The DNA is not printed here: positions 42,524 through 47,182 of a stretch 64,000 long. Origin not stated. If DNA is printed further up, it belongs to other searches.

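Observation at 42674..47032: A single 1452-aa polypeptide combines at least three glycosyltransferase modules and a coiled coil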

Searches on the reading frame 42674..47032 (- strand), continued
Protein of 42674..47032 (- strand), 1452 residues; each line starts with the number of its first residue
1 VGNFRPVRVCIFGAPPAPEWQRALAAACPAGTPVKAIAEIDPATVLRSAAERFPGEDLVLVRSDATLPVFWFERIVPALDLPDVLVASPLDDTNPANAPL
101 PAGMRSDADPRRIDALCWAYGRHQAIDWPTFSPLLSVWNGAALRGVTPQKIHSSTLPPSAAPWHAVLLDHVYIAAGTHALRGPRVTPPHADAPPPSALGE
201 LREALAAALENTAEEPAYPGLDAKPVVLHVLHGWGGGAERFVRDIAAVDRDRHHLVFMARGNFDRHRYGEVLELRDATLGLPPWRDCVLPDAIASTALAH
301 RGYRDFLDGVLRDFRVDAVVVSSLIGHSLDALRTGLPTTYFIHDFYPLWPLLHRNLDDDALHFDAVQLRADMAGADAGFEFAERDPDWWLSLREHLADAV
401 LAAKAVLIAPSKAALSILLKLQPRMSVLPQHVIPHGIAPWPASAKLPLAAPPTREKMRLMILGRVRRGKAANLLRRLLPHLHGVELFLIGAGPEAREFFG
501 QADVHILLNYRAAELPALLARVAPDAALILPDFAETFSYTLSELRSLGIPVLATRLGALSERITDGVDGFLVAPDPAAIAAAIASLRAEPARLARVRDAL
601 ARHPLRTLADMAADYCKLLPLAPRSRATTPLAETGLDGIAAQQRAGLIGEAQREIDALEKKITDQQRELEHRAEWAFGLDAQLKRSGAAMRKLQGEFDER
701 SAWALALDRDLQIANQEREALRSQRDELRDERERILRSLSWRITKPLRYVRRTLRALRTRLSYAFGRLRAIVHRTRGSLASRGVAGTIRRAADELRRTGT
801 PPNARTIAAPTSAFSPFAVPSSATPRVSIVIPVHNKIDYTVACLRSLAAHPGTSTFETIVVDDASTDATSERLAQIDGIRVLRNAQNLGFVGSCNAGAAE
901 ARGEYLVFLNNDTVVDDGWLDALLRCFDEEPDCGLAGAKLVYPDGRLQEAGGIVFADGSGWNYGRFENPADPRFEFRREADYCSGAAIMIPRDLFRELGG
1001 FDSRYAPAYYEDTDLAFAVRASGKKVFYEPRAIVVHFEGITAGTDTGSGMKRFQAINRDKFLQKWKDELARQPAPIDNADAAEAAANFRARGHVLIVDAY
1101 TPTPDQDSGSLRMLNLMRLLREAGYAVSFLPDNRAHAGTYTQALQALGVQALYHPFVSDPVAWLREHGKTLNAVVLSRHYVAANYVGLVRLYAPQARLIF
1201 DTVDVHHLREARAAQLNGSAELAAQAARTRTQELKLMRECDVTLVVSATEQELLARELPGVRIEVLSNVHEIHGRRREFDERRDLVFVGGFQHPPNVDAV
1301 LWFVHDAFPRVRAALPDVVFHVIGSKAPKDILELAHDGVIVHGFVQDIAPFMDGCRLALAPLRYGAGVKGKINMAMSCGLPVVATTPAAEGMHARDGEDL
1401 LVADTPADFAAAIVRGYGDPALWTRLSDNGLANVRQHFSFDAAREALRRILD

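Call 69: search_protein_families(library=pfam, proteins=[L068:25-1209:+, L068:1248-2450:+, L068:4311-5180:+, L068:5167-6156:+, L068:6709-7302:+, L068:7330-9519:+, L068:9959-14722:+, L068:14550-15515:+, L068:15466-16212:-, L068:16209-17108:-], max_evalue=0.0001)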
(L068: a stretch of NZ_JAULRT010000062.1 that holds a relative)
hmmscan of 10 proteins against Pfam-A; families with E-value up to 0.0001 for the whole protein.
L068:25-1209:+ (394 aa): 2 families
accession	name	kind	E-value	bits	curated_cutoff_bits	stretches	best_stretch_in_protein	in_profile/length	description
PF00437.27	T2SSE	-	1.1e-141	472.2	24.9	1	2-382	9-370/370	Type II/IV secretion system protein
PF13401.12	AAA_22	-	9.3e-05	23.2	27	0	135-180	4-49/130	AAA domain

L068:1248-2450:+ (400 aa): 1 family
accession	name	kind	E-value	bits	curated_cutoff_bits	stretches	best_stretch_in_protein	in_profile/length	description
PF00482.28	T2SSF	-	9.2e-59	197.3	25.2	2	66-189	1-125/125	Type II secretion system (T2SS), protein F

L068:4311-5180:+ (289 aa): 0 families

L068:5167-6156:+ (329 aa): 1 family
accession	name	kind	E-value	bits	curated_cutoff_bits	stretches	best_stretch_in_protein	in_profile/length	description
PF05137.18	PilN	-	4.8e-14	52.6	22.8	1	253-323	3-77/78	Fimbrial assembly protein (PilN)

L068:6709-7302:+ (197 aa): 0 families

L068:7330-9519:+ (729 aa): 3 families
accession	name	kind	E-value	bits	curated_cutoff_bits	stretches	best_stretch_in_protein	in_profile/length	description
PF00263.26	Secretin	-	8.1e-45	152.9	27.5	1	534-695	2-169/169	Bacterial type II and III secretion system protein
PF03958.22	Secretin_N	-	1.9e-26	92.5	28.2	3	343-461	3-69/69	Bacterial type II/III secretion system short domain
PF21305.2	type_II_gspD_N0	-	3.3e-08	33.7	27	1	101-167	1-66/71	GspD-like, N0 domain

L068:9959-14722:+ (1587 aa): 10 families
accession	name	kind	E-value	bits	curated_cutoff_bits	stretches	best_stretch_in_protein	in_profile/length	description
PF00535.33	Glycos_transf_2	-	5.9e-36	124.4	23.3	2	966-1078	1-116/168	Glycosyl transferase family 2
PF13692.12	Glyco_trans_1_4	-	4.1e-32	111.8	27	1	1419-1554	3-142/142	Glycosyl transferases group 1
PF13641.12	Glyco_tranf_2_3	-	3.8e-31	109.3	27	2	964-1176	2-213/230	Glycosyltransferase like family 2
PF13439.12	Glyco_transf_4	-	1.2e-15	58.4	28.5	1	345-497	2-150/170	Glycosyltransferase Family 4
PF00534.26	Glycos_transf_1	-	3e-15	56.6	26.4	1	1415-1562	13-166/172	Glycosyl transferases group 1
PF10111.15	Glyco_tranf_2_2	-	1.7e-10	41.3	27.3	1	966-1160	1-202/276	Glycosyltransferase like family 2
PF13632.12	Glyco_trans_2_3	-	5.3e-09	36.6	27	0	1121-1175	72-123/198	Glycosyl transferase family group 2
PF13506.12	Glyco_transf_21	-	7.2e-08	32.5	21.7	0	1031-1169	21-149/174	Glycosyl transferase family 21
PF13524.12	Glyco_trans_1_2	-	1.5e-05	25.4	25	0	1450-1575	12-135/144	Glycosyl transferase-like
PF02709.20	Glyco_transf_7C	-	1.5e-05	25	23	0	1110-1171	8-71/78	N-terminal domain of galactosyltransferase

L068:14550-15515:+ (321 aa): 3 families
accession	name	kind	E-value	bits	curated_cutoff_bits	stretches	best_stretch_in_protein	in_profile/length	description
PF00535.33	Glycos_transf_2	-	1.2e-32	113.6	23.3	1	77-206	1-129/168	Glycosyl transferase family 2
PF10111.15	Glyco_tranf_2_2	-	4.9e-15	56.2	27.3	1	77-183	1-109/276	Glycosyltransferase like family 2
PF13641.12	Glyco_tranf_2_3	-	2.9e-10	41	27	1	76-265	3-206/230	Glycosyltransferase like family 2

L068:15466-16212:- (248 aa): 3 families
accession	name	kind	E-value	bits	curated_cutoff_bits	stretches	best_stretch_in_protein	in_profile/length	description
PF00535.33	Glycos_transf_2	-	1.6e-26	93.7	23.3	1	3-126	1-126/168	Glycosyl transferase family 2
PF13641.12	Glyco_tranf_2_3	-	1.6e-11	45.1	27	1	6-125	7-131/230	Glycosyltransferase like family 2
PF10111.15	Glyco_tranf_2_2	-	2.1e-10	41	27.3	1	4-107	4-115/276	Glycosyltransferase like family 2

L068:16209-17108:- (299 aa): 3 families
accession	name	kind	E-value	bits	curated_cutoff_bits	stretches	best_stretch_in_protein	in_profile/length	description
PF04321.23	RmlD_sub_bind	-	1.3e-97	326.8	27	1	11-293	2-284/287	RmlD substrate binding domain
PF01370.27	Epimerase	-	9.3e-17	61.7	20.9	1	12-206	1-224/240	NAD dependent epimerase/dehydratase family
PF16363.11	GDP_Man_Dehyd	-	2e-07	31.3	27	1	44-144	58-162/332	GDP-mannose 4,6 dehydratase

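Call 70: search_protein_families(library=pfam, proteins=[L068:17086-17685:-, L068:17673-18635:-, L068:18554-19621:-, L068:19748-20821:+, L019:14278-16167:+, L019:8124-9053:-, L019:6892-7659:+, L019:6280-6885:+, L019:2379-3491:+, L082:7084-8364:-], max_evalue=0.0001)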
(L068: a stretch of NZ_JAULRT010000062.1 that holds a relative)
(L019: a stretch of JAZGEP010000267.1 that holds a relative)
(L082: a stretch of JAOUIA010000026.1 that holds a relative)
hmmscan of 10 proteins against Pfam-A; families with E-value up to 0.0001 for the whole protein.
L068:17086-17685:- (199 aa): 1 family
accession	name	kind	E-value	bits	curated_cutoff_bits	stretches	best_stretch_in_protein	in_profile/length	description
PF00908.23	dTDP_sugar_isom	-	4.2e-70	235.2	27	1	10-181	3-168/168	dTDP-4-dehydrorhamnose 3,5-epimerase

L068:17673-18635:- (320 aa): 2 families
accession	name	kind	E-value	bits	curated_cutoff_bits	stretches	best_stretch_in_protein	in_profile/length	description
PF00483.29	NTP_transferase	-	8.4e-78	261.8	21.2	1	28-266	1-243/245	Nucleotidyl transferase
PF12804.13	NTP_transf_3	-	3.5e-09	37.5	27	1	29-159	1-120/160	MobA-like NTP transferase domain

L068:18554-19621:- (355 aa): 6 families
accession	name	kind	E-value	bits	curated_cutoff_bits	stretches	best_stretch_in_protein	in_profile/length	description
PF16363.11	GDP_Man_Dehyd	-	7.3e-93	312.1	27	1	4-327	1-332/332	GDP-mannose 4,6 dehydratase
PF01370.27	Epimerase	-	1.2e-74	251.2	20.9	1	3-251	1-240/240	NAD dependent epimerase/dehydratase family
PF04321.23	RmlD_sub_bind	-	2.5e-17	63.3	27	1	1-273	1-235/287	RmlD substrate binding domain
PF02719.21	Polysacc_synt_2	-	3.7e-13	49.8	20.2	1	3-113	1-117/293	Polysaccharide biosynthesis protein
PF07993.18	NAD_binding_4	-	4.8e-12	46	20.1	1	73-188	88-206/258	Male sterility protein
PF01073.25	3Beta_HSD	-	4.8e-12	45.9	22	1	4-236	1-226/280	3-beta hydroxysteroid dehydrogenase/isomerase family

L068:19748-20821:+ (357 aa): 0 families

L019:14278-16167:+ (629 aa): 6 families
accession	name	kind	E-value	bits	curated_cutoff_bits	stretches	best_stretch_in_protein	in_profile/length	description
PF01134.28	GIDA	-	8.9e-171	568.7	22.1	1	8-398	1-390/391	Glucose inhibited division protein A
PF13932.14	SAM_GIDA_C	-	5.8e-23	80.9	27.1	1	566-621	2-57/57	tRNA modifying enzyme MnmG/GidA C-terminal helical bundle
PF21680.2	GIDA_C_1st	-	5.7e-21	75.5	24.7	1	460-561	1-96/96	tRNA modifying enzyme MnmG/GidA C-terminal helical domain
PF12831.13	FAD_oxidored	-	8.5e-08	32.3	27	1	9-140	2-126/416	FAD dependent oxidoreductase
PF07992.20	Pyr_redox_2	-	5.5e-06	26.4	26.1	1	7-156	1-108/291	Pyridine nucleotide-disulphide oxidoreductase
PF00890.30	FAD_binding_2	-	3.5e-05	23.6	20.4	0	9-41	2-34/414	FAD binding domain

L019:8124-9053:- (309 aa): 3 families
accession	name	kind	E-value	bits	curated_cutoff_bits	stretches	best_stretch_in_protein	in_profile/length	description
PF02581.23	TMP-TENI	-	3.2e-35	121.6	27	1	130-307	2-179/180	Thiamine monophosphate synthase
PF14815.12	NUDIX_4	-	1.7e-23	83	35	1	5-122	1-112/113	NUDIX domain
PF00293.34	NUDIX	-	5e-17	62.6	21.1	1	3-123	3-133/134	NUDIX domain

L019:6892-7659:+ (255 aa): 1 family
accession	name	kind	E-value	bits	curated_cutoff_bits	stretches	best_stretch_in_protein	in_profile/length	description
PF07072.16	ZapD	-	9.5e-68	228.5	27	1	19-229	1-210/210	Cell division protein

L019:6280-6885:+ (201 aa): 2 families
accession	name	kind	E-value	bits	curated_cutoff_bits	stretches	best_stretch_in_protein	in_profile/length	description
PF01121.26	CoaE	-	3e-58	196.9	27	1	4-178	3-178/180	Dephospho-CoA kinase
PF01202.28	SKI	-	2.4e-05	25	22.1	0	11-39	2-31/159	Shikimate kinase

L019:2379-3491:+ (370 aa): 1 family
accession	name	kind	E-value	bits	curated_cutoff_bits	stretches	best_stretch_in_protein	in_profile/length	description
PF06078.17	DUF937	-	4e-24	86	25.4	1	7-139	1-133/135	Bacterial protein of unknown function (DUF937)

L082:7084-8364:- (426 aa): 1 family
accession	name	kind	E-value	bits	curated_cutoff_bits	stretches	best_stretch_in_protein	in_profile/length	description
PF05690.20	ThiG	-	3.7e-107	357.7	23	1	173-420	2-247/247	Thiazole biosynthesis protein ThiG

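Call 75: find_encoding_contigs(protein=P0006, flank=10000, max_places=1)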
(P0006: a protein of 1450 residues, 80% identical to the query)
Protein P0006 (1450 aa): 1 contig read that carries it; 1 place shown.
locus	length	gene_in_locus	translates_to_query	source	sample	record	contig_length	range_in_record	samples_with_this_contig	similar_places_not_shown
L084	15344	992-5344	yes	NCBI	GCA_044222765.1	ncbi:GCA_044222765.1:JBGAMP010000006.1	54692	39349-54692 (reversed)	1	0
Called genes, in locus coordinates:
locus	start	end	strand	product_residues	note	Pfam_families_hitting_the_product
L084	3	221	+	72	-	?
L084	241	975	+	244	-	PF14371:DUF4412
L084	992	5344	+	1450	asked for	PF00534:Glycos_transf_1, PF13692:Glyco_trans_1_4, PF00535:Glycos_transf_2, PF10111:Glyco_tranf_2_2, PF13641:Glyco_tranf_2_3, PF00534:Glycos_transf_1 (weak), PF13524:Glyco_trans_1_2 (weak), PF13692:Glyco_trans_1_4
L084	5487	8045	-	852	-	PF00069:Pkinase, PF03109:ABC1 (faint), PF07714:PK_Tyr_Ser-Thr, PF14559:TPR_19 (faint)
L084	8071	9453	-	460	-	-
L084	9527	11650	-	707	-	PF13328:HD_4, PF04607:RelA_SpoT, PF02824:TGS, PF19296:RelA_AH, PF28438:RelA_RIS, PF13291:ACT_4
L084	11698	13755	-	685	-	-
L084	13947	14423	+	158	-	-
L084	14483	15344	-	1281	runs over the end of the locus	PF13401:AAA_22 (weak), PF00271:Helicase_C, PF07717:OB_NTP_bind, PF11898:DUF3418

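Call 76: find_encoding_contigs(protein=P0002, flank=10000, max_places=1)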
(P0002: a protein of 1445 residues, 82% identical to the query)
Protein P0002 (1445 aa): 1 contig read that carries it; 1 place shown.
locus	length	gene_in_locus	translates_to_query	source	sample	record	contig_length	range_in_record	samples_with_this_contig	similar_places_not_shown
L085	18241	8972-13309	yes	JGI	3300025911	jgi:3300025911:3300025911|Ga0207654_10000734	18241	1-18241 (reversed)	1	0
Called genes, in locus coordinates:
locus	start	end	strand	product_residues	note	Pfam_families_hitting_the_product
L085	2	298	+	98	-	?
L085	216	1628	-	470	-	-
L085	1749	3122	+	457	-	-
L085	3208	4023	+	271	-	PF13489:Methyltransf_23, PF08241:Methyltransf_11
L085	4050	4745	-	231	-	PF00814:TsaD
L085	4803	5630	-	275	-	PF01063:Aminotran_4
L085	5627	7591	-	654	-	PF00270:DEAD (weak), PF13307:Helicase_C_2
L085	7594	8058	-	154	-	-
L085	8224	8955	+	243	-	PF14371:DUF4412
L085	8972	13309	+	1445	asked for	PF13439:Glyco_transf_4 (faint), PF00534:Glycos_transf_1, PF13692:Glyco_trans_1_4, PF00535:Glycos_transf_2, PF10111:Glyco_tranf_2_2, PF13641:Glyco_tranf_2_3, PF13524:Glyco_trans_1_2 (weak), PF13692:Glyco_trans_1_4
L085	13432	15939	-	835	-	PF00069:Pkinase, PF03109:ABC1 (faint), PF07714:PK_Tyr_Ser-Thr, PF13428:TPR_14 (faint), PF14559:TPR_19 (faint)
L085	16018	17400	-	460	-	-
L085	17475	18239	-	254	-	?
